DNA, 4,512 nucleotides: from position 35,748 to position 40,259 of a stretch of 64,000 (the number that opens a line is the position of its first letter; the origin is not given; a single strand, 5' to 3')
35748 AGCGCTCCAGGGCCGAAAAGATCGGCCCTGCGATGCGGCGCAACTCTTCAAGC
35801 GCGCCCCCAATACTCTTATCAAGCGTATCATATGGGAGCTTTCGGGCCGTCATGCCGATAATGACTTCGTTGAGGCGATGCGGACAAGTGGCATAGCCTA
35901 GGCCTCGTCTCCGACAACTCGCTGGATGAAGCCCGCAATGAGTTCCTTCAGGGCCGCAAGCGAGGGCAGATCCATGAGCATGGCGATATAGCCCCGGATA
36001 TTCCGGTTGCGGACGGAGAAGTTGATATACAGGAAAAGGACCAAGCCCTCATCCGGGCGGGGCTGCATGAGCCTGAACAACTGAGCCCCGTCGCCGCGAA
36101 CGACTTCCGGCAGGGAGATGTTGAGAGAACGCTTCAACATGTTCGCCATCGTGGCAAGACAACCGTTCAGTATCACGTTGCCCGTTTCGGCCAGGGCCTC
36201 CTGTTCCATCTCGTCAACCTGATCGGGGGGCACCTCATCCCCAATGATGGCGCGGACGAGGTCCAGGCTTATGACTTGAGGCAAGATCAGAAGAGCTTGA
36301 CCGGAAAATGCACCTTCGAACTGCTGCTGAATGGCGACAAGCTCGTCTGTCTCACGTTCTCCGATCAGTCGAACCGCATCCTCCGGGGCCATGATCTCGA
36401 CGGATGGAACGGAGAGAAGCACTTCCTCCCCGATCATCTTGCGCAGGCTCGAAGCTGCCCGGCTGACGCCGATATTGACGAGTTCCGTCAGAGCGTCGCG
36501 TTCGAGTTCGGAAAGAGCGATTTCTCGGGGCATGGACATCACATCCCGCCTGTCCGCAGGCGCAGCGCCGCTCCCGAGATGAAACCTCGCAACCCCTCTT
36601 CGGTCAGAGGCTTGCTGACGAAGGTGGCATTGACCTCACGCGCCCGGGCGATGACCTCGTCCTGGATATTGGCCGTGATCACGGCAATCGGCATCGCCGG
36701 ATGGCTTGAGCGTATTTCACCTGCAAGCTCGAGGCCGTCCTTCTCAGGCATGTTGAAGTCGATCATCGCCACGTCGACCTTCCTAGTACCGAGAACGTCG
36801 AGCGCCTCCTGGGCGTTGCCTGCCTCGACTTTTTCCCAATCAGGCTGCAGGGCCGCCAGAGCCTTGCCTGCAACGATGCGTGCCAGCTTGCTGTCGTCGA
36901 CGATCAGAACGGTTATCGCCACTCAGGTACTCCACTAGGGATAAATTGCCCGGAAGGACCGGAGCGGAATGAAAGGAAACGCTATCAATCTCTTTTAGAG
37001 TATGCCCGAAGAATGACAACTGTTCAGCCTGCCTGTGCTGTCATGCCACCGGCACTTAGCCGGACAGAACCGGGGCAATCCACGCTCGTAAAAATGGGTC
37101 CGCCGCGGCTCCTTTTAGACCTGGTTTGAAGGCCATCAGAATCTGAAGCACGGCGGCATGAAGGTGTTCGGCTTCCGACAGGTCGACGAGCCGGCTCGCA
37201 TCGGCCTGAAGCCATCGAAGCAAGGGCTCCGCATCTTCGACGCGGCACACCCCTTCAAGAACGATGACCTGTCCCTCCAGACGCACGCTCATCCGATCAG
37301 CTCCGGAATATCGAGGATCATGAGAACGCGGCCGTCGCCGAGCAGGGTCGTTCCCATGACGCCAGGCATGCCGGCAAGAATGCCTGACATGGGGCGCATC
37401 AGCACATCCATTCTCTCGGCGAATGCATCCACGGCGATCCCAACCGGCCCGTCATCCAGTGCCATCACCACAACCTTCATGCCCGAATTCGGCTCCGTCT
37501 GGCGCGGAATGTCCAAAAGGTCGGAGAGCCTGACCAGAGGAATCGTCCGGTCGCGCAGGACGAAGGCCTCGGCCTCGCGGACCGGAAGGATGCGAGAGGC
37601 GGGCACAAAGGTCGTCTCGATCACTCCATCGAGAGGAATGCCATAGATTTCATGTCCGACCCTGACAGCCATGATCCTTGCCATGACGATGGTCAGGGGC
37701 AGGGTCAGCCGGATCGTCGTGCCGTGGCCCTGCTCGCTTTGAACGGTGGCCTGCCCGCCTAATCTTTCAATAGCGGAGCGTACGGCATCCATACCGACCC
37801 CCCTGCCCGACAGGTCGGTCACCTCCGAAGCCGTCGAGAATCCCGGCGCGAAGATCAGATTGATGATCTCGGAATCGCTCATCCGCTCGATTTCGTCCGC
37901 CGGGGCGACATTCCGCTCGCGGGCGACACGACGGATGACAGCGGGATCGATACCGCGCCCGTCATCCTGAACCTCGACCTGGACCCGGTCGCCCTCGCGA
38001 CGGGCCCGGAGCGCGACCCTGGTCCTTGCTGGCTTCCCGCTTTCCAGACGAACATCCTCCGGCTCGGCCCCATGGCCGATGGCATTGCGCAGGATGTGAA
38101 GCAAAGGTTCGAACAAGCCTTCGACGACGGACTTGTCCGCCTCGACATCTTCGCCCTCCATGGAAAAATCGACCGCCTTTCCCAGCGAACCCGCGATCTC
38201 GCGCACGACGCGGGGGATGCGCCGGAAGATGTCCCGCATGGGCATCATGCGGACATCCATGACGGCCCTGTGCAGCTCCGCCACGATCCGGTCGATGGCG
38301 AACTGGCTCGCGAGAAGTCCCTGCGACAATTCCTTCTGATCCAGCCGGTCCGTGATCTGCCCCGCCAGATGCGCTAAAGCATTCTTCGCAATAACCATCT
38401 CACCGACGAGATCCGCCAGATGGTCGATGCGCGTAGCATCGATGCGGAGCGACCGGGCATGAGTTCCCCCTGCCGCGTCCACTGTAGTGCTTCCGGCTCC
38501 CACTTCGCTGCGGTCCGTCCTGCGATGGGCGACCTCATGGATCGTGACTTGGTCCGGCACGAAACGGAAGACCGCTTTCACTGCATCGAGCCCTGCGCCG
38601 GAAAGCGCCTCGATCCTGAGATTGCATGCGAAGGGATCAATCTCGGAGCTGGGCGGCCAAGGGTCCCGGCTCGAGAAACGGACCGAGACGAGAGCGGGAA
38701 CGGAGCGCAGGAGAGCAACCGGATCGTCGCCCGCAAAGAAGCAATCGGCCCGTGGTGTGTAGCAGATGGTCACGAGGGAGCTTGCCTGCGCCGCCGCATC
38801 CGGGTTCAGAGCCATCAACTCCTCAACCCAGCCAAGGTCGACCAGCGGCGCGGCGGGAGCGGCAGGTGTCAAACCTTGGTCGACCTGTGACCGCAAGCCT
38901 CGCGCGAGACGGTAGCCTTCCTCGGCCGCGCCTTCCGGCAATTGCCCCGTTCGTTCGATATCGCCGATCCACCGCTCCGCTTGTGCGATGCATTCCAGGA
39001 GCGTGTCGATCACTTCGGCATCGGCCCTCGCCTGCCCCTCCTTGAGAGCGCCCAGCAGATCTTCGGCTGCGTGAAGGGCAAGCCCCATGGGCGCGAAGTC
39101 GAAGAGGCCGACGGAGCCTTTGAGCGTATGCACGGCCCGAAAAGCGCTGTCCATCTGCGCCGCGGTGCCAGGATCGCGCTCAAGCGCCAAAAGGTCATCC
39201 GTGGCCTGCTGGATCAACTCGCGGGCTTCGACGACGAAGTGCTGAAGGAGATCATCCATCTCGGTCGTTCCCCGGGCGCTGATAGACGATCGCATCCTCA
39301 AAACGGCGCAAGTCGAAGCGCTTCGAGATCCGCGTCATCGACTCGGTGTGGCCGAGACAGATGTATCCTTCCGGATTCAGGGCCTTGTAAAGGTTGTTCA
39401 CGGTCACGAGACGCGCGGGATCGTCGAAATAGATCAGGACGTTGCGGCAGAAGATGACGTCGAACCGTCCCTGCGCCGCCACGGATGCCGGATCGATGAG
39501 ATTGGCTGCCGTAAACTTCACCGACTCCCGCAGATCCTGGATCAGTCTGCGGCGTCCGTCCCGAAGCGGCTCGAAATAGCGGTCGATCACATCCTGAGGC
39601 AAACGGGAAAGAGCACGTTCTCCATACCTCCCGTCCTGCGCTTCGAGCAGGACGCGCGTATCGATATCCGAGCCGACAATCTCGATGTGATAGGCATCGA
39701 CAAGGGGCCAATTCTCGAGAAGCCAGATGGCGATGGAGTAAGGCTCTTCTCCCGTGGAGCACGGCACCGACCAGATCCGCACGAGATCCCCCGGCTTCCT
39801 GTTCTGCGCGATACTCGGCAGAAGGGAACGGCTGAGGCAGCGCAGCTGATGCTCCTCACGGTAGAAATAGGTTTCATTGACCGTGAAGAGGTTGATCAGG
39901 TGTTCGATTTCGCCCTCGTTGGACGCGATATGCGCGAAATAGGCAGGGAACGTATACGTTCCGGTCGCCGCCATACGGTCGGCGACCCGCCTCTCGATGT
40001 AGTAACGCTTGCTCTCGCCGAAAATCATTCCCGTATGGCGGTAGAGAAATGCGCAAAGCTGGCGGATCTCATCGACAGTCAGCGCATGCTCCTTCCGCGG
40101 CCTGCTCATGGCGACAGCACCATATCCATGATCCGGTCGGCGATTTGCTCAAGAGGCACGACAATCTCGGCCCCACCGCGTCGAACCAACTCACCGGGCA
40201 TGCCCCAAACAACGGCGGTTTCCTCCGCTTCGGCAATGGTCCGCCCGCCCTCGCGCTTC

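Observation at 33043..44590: Che-like operon with non-canonical parts, ending in a LOV/PAS hybrid kinase: candidate non-motility (ACF-type) light-linked signalling system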

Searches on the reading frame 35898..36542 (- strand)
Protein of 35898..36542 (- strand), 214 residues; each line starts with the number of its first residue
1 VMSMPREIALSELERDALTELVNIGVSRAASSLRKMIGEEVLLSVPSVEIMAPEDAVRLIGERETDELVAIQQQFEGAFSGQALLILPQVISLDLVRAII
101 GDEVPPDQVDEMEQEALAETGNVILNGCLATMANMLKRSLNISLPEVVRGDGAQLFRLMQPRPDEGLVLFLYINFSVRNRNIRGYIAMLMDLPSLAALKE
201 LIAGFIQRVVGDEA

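Call 3: search_protein_families(library=pfam, proteins=[window:35898-36542:-], max_evalue=0.01)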
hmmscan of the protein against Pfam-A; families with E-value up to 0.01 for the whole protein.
window:35898-36542:- (214 aa): 2 families
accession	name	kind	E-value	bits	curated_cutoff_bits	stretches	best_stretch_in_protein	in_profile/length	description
PF13690.11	CheX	-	1.5e-12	47.8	27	1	72-154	4-79/94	Chemotaxis phosphatase CheX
PF04509.17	CheC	-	3.9e-08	33.6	22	1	14-50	2-38/38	CheC-like family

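Call 61: search_protein_families(library=ncbifam, proteins=[window:35898-36539:-], max_evalue=0.001)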
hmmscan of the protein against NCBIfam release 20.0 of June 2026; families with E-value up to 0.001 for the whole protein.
window:35898-36539:- (213 aa): 4 families
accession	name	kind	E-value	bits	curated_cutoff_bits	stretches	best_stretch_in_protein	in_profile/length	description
NF041093.1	CheC_Thtogales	equivalog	1.2e-16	61.2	250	1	9-195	3-193/201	CheY-P phosphatase CheC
NF005995.1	PRK08119.1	equivalog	3.4e-15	56.4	218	1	6-165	31-188/376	flagellar motor switch phosphatase FliY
NF005275.1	PRK06782.1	equivalog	3.6e-10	39.2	681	1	6-146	207-345/516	flagellar motor switch protein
NF041094.1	CheX_Thtogales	equivalog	6.9e-09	35.7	280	1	65-150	39-122/152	CheY-P phosphatase CheX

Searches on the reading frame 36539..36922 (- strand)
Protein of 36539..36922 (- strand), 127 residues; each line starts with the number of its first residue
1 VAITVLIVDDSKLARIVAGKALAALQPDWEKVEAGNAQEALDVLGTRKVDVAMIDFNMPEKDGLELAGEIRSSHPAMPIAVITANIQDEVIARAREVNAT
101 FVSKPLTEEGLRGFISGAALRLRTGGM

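Call 3: search_protein_families(library=pfam, proteins=[window:36539-36922:-], max_evalue=0.01)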
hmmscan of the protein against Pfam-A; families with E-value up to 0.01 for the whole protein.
window:36539-36922:- (127 aa): 1 family
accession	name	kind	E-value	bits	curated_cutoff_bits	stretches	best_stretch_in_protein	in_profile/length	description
PF00072.30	Response_reg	-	1.6e-20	73.8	30.2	1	5-112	1-107/111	Response regulator receiver domain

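Call 61: search_protein_families(library=ncbifam, proteins=[window:36539-36922:-], max_evalue=0.001)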
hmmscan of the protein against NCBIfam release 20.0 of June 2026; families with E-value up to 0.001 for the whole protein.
window:36539-36922:- (127 aa): 84 families (the best 25 are shown)
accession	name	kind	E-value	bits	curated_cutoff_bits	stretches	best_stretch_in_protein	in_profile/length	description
TIGR02956.1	TMAO_torS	equivalog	1.6e-13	49.7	676.5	1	4-115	703-816/967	TMAO reductase system sensor histidine kinase/response regulator TorS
TIGR01818.1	ntrC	equivalog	1.9e-13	50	558.6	1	5-106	1-101/463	nitrogen regulation protein NR(I)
NF008099.0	PRK10841.1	equivalog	2.1e-13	49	920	1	3-120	825-941/949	two-component system sensor histidine kinase RcsC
NF047654.1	DiguCycDgcRLepto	equivalog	2.3e-12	46.4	500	1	4-122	4-122/295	diguanylate cyclase DgcR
NF011695.0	PRK15115.1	equivalog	6.4e-12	45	763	1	5-116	9-119/445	two-component system response regulator GlrR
NF041367.1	CheY_Halo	equivalog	1.7e-11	44.5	200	1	5-110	1-105/114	chemotaxis protein CheY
NF008469.0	PRK11361.1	equivalog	1.7e-11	43.5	714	1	4-123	6-123/461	acetoacetate metabolism transcriptional regulator AtoC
NF001965.0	PRK00742.1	subfamily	2.6e-11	43.3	293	1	1-89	2-89/357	chemotaxis-specific protein-glutamate methyltransferase CheB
NF007901.0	PRK10610.1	equivalog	9.6e-11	41.9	189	1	4-111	7-116/129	chemotaxis response regulator CheY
NF046022.1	RespRegCpdRBruc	equivalog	2.5e-10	40.4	180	1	4-107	3-105/120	cell cycle two-component system response regulator CpdR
NF008176.1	PRK10923.1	equivalog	2.6e-10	39.5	620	1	5-90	6-89/469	nitrogen regulation protein NR(I)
NF041945.1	LuxN_Vibrio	equivalog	6.6e-10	37.7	1550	1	2-115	720-831/839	quorum-sensing autoinducer 1 sensor kinase/phosphatase LuxN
NF045505.1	RR_RssB_Pseudo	equivalog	8.8e-10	38.2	700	1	2-108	5-110/394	two-component system response regulator RssB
NF011874.0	PRK15347.1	equivalog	1.2e-09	36.8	852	1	3-119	691-810/921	two component system sensor kinase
NF051850.1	RespRegRprY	equivalog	1.7e-09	37.4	370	1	29-115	29-116/234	response regulator transcription factor RprY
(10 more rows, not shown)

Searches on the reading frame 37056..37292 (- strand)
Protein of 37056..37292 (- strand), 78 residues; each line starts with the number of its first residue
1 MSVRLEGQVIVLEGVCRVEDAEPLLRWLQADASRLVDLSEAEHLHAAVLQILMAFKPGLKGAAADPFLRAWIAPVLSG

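Call 3: search_protein_families(library=pfam, proteins=[window:37056-37292:-], max_evalue=0.01)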
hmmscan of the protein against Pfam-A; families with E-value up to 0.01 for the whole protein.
window:37056-37292:- (78 aa): 0 families

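Call 25: find_homologous_proteins(query=window:37056-37292:-, max_evalue=0.001)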
Query window:37056-37292:- (78 aa): 224 proteins with E <= 0.001 among 227 candidates; the best 120 are listed.
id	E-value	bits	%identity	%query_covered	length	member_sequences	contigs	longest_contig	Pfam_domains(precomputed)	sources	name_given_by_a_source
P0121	1.6e-42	161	100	100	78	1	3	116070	-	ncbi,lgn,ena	-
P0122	2.2e-32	128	77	99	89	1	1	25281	-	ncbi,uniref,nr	ncbi:hypothetical protein AA309_25470 [Microvirga vignae]|uniref:STAS domain-containing protein n=1 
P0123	4.0e-30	121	73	99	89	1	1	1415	-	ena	-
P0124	7.5e-30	120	74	99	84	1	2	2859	-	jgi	jgi:hypothetical protein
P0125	1.0e-29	120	75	99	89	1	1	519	-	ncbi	-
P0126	1.1e-29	120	71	99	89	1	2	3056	-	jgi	jgi:anti-anti-sigma regulatory factor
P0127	1.6e-29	119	74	97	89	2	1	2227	-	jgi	jgi:hypothetical protein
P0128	3.7e-29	118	73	100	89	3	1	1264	-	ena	-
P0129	5.2e-29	118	71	99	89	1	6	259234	-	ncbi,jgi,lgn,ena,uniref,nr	ncbi:hypothetical protein [Microvirga zambiensis]|uniref:hypothetical protein n=1 Tax=Microvirga zam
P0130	5.8e-29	118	71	99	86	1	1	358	-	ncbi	-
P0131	6.2e-29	117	70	97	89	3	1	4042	-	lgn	-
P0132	6.7e-29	117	70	99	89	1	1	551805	-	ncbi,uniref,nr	ncbi:hypothetical protein [Microvirga solisilvae]|uniref:hypothetical protein n=1 Tax=Microvirga sol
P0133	7.7e-29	117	73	100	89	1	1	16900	-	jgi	jgi:hypothetical protein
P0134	8.9e-29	117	71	96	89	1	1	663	-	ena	-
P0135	1.1e-28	117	72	100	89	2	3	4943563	-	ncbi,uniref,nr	ncbi:hypothetical protein [Microvirga arabica]|uniref:hypothetical protein n=1 Tax=Microvirga arabic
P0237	4.4e-26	108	63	100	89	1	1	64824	-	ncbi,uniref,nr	ncbi:hypothetical protein [Microvirga terrestris]|uniref:STAS domain-containing protein n=1 Tax=Micr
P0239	4.8e-26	108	66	99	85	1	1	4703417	-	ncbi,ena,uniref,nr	ncbi:hypothetical protein H0S73_15025 [Microvirga sp. Marseille-Q2068]|uniref:STAS domain-containing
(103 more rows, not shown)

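Call 28: search_protein_families(library=pfam, proteins=[window:37056-37292:-, P0122, P0129, P0237, P0239], max_evalue=10)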
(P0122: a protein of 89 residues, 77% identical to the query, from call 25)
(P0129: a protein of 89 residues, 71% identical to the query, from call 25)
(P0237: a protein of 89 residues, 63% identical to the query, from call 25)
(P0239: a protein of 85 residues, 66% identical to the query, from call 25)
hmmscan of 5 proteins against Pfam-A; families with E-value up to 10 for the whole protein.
window:37056-37292:- (78 aa): 2 families
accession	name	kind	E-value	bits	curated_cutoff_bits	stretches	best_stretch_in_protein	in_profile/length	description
PF13466.11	STAS_2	-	0.037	14.6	29.2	1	10-56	1-51/80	STAS domain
PF10366.15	Vps39_1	-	0.26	12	22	1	7-56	18-66/108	Vacuolar sorting protein 39 domain 1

P0122 (89 aa): 1 family
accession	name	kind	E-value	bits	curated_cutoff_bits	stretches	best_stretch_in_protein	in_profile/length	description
PF13466.11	STAS_2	-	0.01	16.4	29.2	1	10-70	1-65/80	STAS domain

P0129 (89 aa): 1 family
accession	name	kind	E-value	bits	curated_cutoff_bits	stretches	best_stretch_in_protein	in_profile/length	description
PF13466.11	STAS_2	-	0.012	16.3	29.2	1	23-56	18-51/80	STAS domain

P0237 (89 aa): 1 family
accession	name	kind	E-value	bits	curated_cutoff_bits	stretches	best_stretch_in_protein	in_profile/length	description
PF13466.11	STAS_2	-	0.045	14.4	29.2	1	24-59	19-54/80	STAS domain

P0239 (85 aa): 1 family
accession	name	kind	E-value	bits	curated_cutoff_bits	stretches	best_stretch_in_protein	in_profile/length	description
PF13466.11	STAS_2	-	0.074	13.7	29.2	1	24-73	19-67/80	STAS domain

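Call 34: predict_structure(alignment_id=A2)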
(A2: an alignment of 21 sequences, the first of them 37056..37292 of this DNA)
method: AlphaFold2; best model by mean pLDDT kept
length: 78 residues; sequences in the alignment: 21
mean_pLDDT: 94.4   pTM: 0.83
mean pLDDT of the five models: 94.4, 92.1, 90.7, 88.8, 86.6
residues with pLDDT >= 90: 68; 70-90: 10; 50-70: 0; < 50: 0
segments of 3 or more residues with pLDDT < 50: none
pLDDT, mean of each block of 10 residues (from residue 1): 93 97 98 96 96 95 91 87
secondary structure, 60 per line:
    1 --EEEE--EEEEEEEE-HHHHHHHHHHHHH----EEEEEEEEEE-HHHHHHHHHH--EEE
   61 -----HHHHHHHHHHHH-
elements in order: E3-6 E9-16 H18-30 E35-44 H46-55 E58-60 H66-77

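Call 38: fold_search(model_id=the predicted structure, library=pdb)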
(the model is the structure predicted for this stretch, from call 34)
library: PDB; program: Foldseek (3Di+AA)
matches with E <= 10: 881; with E <= 0.001: 1
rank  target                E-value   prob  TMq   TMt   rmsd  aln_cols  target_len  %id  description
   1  4hyl_A                6.4e-04  1.00  0.52  0.38   3.8        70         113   17  The crystal structure of an anti-sigma-factor antagonist from Haliangium ochraceum DSM 14365 (released 2012-11-28)
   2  8ih8_B                2.6e-03  1.00  0.57  0.42   4.4        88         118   23  anti-sigmaF factor and Anti-sigmaF factor antagonist complex(usfx-RsfB) (released 2024-02-28)
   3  8ih8_A                4.3e-03  0.98  0.47  0.35   4.8        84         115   24  anti-sigmaF factor and Anti-sigmaF factor antagonist complex(usfx-RsfB) (released 2024-02-28)
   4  6m36_D                5.6e-03  1.00  0.63  0.52   3.8        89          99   13  The crystal structure of B. subtilis RsbV/RsbW complex in the monoclinic crystal form (released 2020-07-15)
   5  6m36_F                5.6e-03  1.00  0.54  0.46   4.1        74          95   15  The crystal structure of B. subtilis RsbV/RsbW complex in the monoclinic crystal form (released 2020-07-15)
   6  6m36_B                6.0e-03  1.00  0.61  0.50   4.0        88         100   15  The crystal structure of B. subtilis RsbV/RsbW complex in the monoclinic crystal form (released 2020-07-15)
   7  9ikv_A                6.0e-03  1.00  0.58  0.11   3.9        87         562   11  human SLC26A7 with iodide (released 2025-07-02)
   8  3if5                  7.3e-03  1.00  0.55  0.13   3.8        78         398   15  Crystal Structure Analysis of Mglu (released 2009-08-04)
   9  4qtp_D                7.3e-03  0.99  0.55  0.41   4.4        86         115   24  Crystal Structure of an Anti-sigma Factor Antagonist from Mycobacterium paratuberculosis (released 2014-07-16)
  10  6zy2_B                9.5e-03  0.99  0.57  0.50   4.4        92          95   17  Cryo-EM structure of apo MlaFEDB (released 2020-11-25)
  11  6m36_H                1.1e-02  1.00  0.60  0.49   4.1        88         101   16  The crystal structure of B. subtilis RsbV/RsbW complex in the monoclinic crystal form (released 2020-07-15)
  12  7ch7_E                1.2e-02  1.00  0.57  0.50   3.8        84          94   17  Cryo-EM structure of E.coli MlaFEB (released 2021-05-19)
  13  4hyl_B                1.3e-02  1.00  0.51  0.37   3.8        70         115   17  The crystal structure of an anti-sigma-factor antagonist from Haliangium ochraceum DSM 14365 (released 2012-11-28)
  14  6xbd_K                1.5e-02  0.99  0.55  0.48   4.3        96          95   18  Cryo-EM structure of MlaFEDB in nanodiscs with phospholipid substrates (released 2020-07-01)
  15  9ikx_A                1.6e-02  0.99  0.61  0.12   3.7        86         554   12  human SLC26A7 apo state (released 2025-07-02)
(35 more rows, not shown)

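Call 61: search_protein_families(library=ncbifam, proteins=[window:37056-37292:-], max_evalue=0.001)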
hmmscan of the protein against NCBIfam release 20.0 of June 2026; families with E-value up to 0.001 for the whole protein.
window:37056-37292:- (78 aa): 0 families

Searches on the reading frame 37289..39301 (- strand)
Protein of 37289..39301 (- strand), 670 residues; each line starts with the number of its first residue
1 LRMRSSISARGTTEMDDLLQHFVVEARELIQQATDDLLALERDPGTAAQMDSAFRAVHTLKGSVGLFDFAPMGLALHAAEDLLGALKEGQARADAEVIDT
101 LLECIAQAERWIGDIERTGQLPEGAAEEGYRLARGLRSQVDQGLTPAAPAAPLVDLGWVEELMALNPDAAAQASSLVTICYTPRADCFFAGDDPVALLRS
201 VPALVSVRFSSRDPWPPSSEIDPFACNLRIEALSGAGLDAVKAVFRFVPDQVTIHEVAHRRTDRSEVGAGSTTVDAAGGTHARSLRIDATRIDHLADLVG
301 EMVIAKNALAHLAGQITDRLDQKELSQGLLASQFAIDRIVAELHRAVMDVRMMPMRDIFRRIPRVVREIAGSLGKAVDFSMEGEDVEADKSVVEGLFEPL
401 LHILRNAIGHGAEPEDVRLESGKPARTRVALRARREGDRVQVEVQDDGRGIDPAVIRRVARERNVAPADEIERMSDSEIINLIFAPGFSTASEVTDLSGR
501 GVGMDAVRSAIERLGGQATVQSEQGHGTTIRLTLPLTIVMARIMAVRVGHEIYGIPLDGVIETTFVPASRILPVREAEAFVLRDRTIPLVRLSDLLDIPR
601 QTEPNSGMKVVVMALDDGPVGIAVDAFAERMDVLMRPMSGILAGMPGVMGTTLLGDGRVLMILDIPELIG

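Call 3: search_protein_families(library=pfam, proteins=[window:37289-39301:-], max_evalue=0.01)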
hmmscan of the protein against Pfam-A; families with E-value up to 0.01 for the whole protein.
window:37289-39301:- (670 aa): 4 families
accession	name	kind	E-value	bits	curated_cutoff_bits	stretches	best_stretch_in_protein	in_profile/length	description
PF01584.24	CheW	-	1.1e-20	74.1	23.5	1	543-669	2-134/138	CheW-like domain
PF02518.31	HATPase_c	-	1e-19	71.4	26.4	1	400-537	10-110/111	Histidine kinase-, DNA gyrase B-, and HSP90-like ATPase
PF02895.20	H-kinase_dim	-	2.7e-14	53.8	23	1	283-349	2-67/68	Signal transducing histidine kinase, homodimeric domain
PF01627.28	Hpt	-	2e-13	50.8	24.6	1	17-111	1-84/84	Hpt domain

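Call 61: search_protein_families(library=ncbifam, proteins=[window:37289-39259:-], max_evalue=0.001)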
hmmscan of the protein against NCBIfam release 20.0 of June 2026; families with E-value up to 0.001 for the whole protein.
window:37289-39259:- (656 aa): 24 families
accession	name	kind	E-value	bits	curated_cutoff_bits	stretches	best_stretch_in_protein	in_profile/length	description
NF041336.1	CheA_Halo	equivalog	1.2e-127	427.3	950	2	251-652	274-664/666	chemotaxis protein CheA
NF007835.0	PRK10547.1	equivalog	2.2e-91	307.5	793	2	240-654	250-656/670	chemotaxis protein CheA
NF010411.0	PRK13837.1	equivalog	8.2e-09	34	647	1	466-523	624-676/828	two-component system VirA-like sensor kinase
NF007688.0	PRK10364.1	equivalog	9.5e-08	31.2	479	1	466-524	400-453/460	two-component system sensor histidine kinase ZraS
TIGR02916.1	PEP_his_kin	equivalog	1.1e-07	30.9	300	1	460-521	623-679/679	XrtA/PEP-CTERM system histidine kinase PrsK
NF046044.1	PnpS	equivalog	1.8e-07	30.5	400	0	483-521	352-390/390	two-component system histidine kinase PnpS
NF008298.1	PRK11086.1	subfamily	1.8e-07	30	520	1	464-522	472-525/529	DcuS/MalK family sensor histidine kinase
NF046020.1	HisKinCckABruc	equivalog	3e-07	28.7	1000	1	463-528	651-713/868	cell cycle histidine kinase CckA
NF010076.0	PRK13557.1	subfamily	5.6e-07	28.3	631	1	463-523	338-395/540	histidine kinase famiy protein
NF052574.1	HisKinEspCMyxo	equivalog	1.3e-06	26.9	1200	0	463-525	581-640/785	serine histidine kinase EspC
NF038348.1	T2SS_HK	subfamily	1.6e-06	26.8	450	0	463-522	517-573/574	histidine kinase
TIGR02966.1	phoR_proteo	equivalog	1.8e-06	27.3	334.2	0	410-446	246-282/333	phosphate regulon sensor histidine kinase PhoR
NF008468.0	PRK11360.1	equivalog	1.8e-06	26.6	646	1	463-523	554-609/616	two-component system sensor histidine kinase AtoS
NF011874.0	PRK15347.1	equivalog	8.5e-06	24.1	852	0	467-524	562-616/921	two component system sensor kinase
NF041947.1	LuxQ_Vibrio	equivalog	2.1e-05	22.6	1200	1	465-527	638-701/843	quorum-sensing autoinducer 2 sensor kinase/phosphatase LuxQ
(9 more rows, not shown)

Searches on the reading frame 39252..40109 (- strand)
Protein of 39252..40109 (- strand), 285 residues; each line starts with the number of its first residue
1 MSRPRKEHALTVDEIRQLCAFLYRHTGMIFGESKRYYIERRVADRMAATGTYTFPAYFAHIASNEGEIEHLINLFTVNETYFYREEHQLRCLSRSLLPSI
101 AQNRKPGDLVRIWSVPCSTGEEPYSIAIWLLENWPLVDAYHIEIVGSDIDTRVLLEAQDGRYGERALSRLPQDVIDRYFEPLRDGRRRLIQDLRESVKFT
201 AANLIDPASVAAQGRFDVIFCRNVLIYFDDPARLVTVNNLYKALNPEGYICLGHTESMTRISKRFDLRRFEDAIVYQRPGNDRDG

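Call 3: search_protein_families(library=pfam, proteins=[window:39252-40109:-], max_evalue=0.01)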
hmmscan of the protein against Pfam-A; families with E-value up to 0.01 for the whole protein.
window:39252-40109:- (285 aa): 7 families
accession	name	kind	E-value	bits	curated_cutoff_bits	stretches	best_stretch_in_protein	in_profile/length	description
PF01739.24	CheR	-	1e-54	185.4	27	1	78-268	1-189/195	CheR methyltransferase, SAM binding domain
PF03705.20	CheR_N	-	4.7e-14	52.2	27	1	13-64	1-52/53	CheR methyltransferase, all-alpha domain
PF08242.18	Methyltransf_12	-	1.1e-06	29.7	30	1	175-250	26-98/98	Methyltransferase domain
PF13489.12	Methyltransf_23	-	7.9e-05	22.9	27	1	206-252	77-116/164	Methyltransferase domain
PF13847.12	Methyltransf_31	-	0.00021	21.5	27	1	180-258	39-115/145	Methyltransferase domain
PF08241.18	Methyltransf_11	-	0.00047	21.2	21.2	1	197-251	44-94/95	Methyltransferase domain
PF13649.12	Methyltransf_25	-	0.00048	21.2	27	1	183-248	35-97/97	Methyltransferase domain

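Call 61: search_protein_families(library=ncbifam, proteins=[window:39252-40109:-], max_evalue=0.001)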
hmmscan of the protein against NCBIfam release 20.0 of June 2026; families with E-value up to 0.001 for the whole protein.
window:39252-40109:- (285 aa): 1 family
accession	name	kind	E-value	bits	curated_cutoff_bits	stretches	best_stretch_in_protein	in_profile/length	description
NF007902.0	PRK10611.1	equivalog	2.7e-46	158.1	435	1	8-268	20-276/287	protein-glutamate O-methyltransferase CheR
